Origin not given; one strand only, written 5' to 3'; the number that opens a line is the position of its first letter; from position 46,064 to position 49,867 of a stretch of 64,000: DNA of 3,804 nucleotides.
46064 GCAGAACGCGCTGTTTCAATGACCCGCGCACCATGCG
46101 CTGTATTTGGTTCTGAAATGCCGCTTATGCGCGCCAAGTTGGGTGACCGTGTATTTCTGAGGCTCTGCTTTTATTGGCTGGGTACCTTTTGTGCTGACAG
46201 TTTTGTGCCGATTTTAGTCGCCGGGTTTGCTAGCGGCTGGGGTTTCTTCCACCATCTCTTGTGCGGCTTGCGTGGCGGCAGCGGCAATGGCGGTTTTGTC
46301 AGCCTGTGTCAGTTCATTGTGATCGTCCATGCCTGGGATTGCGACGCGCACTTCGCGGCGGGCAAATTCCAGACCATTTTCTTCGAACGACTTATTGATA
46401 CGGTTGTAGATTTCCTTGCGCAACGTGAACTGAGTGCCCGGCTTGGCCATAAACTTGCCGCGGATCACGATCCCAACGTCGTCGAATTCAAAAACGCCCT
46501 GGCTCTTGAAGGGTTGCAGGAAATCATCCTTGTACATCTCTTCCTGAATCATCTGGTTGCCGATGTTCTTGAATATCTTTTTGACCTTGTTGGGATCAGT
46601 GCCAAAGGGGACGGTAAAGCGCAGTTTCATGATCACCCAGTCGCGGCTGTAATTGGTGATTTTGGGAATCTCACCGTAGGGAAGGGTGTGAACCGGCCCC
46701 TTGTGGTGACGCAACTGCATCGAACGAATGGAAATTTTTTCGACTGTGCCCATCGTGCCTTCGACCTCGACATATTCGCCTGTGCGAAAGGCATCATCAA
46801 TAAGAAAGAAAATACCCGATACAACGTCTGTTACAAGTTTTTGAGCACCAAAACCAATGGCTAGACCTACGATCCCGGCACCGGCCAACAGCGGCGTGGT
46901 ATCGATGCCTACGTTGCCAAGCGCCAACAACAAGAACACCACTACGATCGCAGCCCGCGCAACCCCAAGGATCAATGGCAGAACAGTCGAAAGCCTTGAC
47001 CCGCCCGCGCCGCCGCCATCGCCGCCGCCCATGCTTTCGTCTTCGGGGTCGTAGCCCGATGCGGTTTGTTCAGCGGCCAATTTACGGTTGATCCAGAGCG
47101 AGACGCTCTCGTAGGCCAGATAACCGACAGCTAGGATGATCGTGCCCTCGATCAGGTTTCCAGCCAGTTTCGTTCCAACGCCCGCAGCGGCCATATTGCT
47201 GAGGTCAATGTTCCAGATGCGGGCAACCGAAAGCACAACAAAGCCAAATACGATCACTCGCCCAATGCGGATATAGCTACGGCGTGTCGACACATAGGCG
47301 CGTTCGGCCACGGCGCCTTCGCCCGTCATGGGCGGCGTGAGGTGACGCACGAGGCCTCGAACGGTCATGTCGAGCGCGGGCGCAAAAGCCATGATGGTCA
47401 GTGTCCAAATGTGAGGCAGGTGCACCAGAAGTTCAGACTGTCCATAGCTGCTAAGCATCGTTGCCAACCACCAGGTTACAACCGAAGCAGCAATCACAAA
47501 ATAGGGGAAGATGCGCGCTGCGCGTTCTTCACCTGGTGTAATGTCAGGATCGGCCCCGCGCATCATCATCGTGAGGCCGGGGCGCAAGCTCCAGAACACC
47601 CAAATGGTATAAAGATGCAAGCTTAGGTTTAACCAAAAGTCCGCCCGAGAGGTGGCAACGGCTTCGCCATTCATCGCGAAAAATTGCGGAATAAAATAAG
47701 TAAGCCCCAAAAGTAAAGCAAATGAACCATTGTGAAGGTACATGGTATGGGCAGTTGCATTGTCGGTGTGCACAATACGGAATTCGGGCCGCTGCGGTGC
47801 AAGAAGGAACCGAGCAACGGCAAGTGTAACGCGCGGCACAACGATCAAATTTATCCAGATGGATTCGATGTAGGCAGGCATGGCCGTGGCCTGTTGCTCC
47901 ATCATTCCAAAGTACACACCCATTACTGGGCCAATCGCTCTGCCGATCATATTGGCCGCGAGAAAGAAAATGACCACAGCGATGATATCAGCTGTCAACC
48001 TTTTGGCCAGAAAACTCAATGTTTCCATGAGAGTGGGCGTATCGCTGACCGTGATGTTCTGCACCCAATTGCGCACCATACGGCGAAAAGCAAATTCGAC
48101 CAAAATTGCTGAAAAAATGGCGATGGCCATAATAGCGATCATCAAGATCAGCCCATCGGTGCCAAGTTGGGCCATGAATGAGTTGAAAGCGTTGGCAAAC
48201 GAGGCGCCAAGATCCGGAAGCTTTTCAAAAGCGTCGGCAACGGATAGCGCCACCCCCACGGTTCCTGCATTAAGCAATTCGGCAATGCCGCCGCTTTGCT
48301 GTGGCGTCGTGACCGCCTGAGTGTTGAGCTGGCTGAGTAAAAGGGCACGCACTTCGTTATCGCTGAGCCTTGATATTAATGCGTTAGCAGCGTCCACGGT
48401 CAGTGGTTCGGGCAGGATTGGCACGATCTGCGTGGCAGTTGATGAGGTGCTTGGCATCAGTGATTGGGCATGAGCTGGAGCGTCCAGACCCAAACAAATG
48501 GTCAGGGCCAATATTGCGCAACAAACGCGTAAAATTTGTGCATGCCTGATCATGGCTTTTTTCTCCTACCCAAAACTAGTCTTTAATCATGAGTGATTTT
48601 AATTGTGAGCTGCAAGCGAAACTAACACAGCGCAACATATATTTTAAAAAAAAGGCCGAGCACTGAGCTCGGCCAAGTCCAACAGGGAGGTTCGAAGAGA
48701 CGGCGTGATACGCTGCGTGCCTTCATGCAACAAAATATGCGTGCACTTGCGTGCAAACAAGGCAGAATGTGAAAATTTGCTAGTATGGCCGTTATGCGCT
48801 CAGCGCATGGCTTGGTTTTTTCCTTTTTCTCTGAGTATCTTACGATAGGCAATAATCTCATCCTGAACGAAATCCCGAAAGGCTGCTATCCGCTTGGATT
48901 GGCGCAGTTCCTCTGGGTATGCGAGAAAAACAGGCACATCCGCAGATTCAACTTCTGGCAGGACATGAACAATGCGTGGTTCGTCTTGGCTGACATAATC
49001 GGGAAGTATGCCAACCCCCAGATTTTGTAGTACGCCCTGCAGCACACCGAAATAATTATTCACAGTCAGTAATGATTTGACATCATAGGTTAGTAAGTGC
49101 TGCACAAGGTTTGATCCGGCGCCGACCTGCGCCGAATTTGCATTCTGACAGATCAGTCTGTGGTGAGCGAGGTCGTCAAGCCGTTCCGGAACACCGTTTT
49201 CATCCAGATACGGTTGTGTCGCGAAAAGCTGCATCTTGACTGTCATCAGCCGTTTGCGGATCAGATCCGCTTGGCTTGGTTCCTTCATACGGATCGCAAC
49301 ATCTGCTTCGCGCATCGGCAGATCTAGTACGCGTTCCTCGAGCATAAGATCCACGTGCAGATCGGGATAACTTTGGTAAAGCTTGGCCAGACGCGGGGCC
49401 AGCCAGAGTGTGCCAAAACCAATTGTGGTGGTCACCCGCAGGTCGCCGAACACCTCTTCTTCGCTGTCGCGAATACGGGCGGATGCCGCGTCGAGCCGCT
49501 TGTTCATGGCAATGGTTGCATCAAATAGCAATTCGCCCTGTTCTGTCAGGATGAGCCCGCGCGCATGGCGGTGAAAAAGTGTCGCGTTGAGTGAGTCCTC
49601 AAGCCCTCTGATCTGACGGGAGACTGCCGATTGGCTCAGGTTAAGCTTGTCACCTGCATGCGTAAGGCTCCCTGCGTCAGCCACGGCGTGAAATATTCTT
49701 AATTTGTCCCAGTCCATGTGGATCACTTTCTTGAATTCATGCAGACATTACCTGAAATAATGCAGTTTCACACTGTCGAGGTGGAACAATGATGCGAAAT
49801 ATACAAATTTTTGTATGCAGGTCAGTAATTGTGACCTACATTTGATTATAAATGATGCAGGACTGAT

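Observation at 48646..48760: Candidate unannotated ~80-nt sRNA behind the VtlR/LsrB-like LysR gene; its anti-SD seed matches the neighbouring ior RBS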

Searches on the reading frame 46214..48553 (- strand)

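Call 9: search_protein_families(library=pfam, proteins=[window:46214-48553:-])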
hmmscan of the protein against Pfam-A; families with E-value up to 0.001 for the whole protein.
window:46214-48553:- (779 aa): 3 families
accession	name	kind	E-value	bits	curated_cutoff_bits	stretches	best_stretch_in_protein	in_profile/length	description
PF00924.24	MS_channel_2nd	-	6.8e-16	58.6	20.2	1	573-637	2-68/68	Mechanosensitive ion channel, beta-domain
PF21088.3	MS_channel_1st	-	8.4e-08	32.5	23.1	1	533-571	4-42/42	Mechanosensitive ion channel, transmembrane helices 2/3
PF21082.3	MS_channel_3rd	-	7.7e-07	29.9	21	1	643-730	2-88/88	Mechanosensitive ion channel MscS, C-terminal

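Call 25: search_protein_families(library=ncbifam, proteins=[window:46214-48553:-])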
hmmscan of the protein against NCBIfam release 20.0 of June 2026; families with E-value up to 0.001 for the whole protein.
window:46214-48553:- (779 aa): 6 families
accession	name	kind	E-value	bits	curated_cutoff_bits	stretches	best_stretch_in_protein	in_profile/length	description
NF008542.0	PRK11465.1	equivalog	2.8e-37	128.4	596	1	15-741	5-727/741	mechanosensitive channel protein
NF047601.1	MscSThanab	equivalog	5e-34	118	500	1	523-739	63-276/280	small-conductance mechanosensitive channel MscS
NF007662.0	PRK10334.1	subfamily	5.4e-20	71.8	321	1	523-738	64-276/286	small-conductance mechanosensitive channel MscS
NF047602.1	MscsSHelicob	equivalog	7.7e-16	58.3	400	1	533-734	54-253/260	small-conductance mechanosensitive channel MscS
NF008438.0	PRK11281.1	equivalog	2.4e-06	25.6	991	1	536-614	886-964/1113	mechanosensitive channel MscK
NF008180.0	PRK10929.1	equivalog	1e-05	23.6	809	1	531-739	878-1085/1109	miniconductance mechanosensitive channel MscM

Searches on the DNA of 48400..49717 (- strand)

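Call 6: search_rna_families(source=window, start=48400, end=49000, threshold=evalue, max_evalue=1, show_alignments=3)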
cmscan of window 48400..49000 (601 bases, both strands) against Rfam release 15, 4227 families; matches with E-value up to 1: 5.
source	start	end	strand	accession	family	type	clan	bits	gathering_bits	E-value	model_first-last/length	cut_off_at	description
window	48648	48705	-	RF02784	SorX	Gene; sRNA;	-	53.3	46.6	3.6e-12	1-73/73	no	Singlet oxygen resistance RNA X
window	48646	48726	-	RF02651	SorY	Gene; sRNA;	-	41.9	111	4.6e-07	1-83/83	no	Singlet oxygen resistance RNA Y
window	48647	48702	-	RF02278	Betaproteobacteria_toxic_sRNA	Gene; sRNA;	-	33.3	50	6.8e-05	1-64/64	no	Betaproteobacteria toxic small RNA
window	48646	48738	-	RF02630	Hrs12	Gene; sRNA;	-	21.1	70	0.67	1-87/87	no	Hfq-regulated sRNA 12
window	48639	48708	-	RF00519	suhB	Gene; sRNA;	CL00108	17.6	41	0.47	1-77/77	no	Makes More Granules Regulator RNA (mmgR)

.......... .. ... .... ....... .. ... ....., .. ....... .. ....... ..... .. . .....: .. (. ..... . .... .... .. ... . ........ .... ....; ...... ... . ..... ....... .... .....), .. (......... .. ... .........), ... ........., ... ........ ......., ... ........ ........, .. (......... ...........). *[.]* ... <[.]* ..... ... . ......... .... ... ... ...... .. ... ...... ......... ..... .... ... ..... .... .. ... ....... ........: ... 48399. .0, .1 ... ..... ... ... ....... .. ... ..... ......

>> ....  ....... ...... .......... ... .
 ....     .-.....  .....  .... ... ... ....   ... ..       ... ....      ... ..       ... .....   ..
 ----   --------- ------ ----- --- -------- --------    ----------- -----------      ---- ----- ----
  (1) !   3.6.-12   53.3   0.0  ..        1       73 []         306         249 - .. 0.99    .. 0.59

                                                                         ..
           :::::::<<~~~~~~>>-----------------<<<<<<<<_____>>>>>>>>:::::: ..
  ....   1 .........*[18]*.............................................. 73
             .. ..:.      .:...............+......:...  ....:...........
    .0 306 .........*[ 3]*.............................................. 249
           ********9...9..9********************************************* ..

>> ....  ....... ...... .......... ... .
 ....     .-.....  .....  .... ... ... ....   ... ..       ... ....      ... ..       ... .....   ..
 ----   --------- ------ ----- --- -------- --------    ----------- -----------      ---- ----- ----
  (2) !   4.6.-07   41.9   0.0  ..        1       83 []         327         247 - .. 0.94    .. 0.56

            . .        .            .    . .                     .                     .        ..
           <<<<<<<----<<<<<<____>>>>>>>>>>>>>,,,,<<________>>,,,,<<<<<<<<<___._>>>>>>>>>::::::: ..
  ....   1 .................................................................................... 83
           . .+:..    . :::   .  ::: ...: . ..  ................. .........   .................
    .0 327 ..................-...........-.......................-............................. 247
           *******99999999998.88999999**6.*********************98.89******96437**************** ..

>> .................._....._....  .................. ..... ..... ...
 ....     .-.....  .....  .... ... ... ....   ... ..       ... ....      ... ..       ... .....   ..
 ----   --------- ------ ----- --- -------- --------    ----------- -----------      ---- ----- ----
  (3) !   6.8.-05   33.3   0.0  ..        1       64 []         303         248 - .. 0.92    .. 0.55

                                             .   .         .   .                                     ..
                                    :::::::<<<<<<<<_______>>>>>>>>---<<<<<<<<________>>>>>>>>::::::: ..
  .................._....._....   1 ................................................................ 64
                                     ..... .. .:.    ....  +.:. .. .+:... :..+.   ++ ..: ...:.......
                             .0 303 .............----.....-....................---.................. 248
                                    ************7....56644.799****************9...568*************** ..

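Call 75: search_rna_families(sources=[L201, L203], threshold=evalue, max_evalue=0.01)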
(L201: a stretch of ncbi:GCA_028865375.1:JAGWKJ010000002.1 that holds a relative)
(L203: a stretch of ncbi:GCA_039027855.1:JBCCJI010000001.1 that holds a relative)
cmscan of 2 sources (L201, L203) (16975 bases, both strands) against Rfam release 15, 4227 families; matches with E-value up to 0.01: 2.
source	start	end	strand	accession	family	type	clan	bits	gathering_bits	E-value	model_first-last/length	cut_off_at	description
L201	1026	1098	-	RF00005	tRNA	Gene; tRNA;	CL00001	67.3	29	4.7e-13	1-71/71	no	tRNA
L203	4992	5051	+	RF02784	SorX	Gene; sRNA;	-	37.9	46.6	3.7e-06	1-73/73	no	Singlet oxygen resistance RNA X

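Call 81: search_rna_families(sources=[L204, L205, L206, L207], threshold=evalue, max_evalue=0.1)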
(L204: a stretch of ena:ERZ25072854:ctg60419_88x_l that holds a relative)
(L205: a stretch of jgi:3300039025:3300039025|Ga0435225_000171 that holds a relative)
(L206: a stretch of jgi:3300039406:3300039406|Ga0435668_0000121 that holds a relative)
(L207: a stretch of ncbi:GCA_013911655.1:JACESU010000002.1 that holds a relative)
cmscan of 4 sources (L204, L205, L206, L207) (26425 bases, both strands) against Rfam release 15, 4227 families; matches with E-value up to 0.1: 3.
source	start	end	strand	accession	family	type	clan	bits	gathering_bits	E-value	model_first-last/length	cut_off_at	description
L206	4098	4165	+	RF02784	SorX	Gene; sRNA;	-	35.1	46.6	4e-05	1-73/73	no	Singlet oxygen resistance RNA X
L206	4105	4167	+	RF02651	SorY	Gene; sRNA;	-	28.5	111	0.041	1-83/83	no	Singlet oxygen resistance RNA Y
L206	4100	4174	+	RF00519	suhB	Gene; sRNA;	CL00108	27.9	41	0.048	1-77/77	no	Makes More Granules Regulator RNA (mmgR)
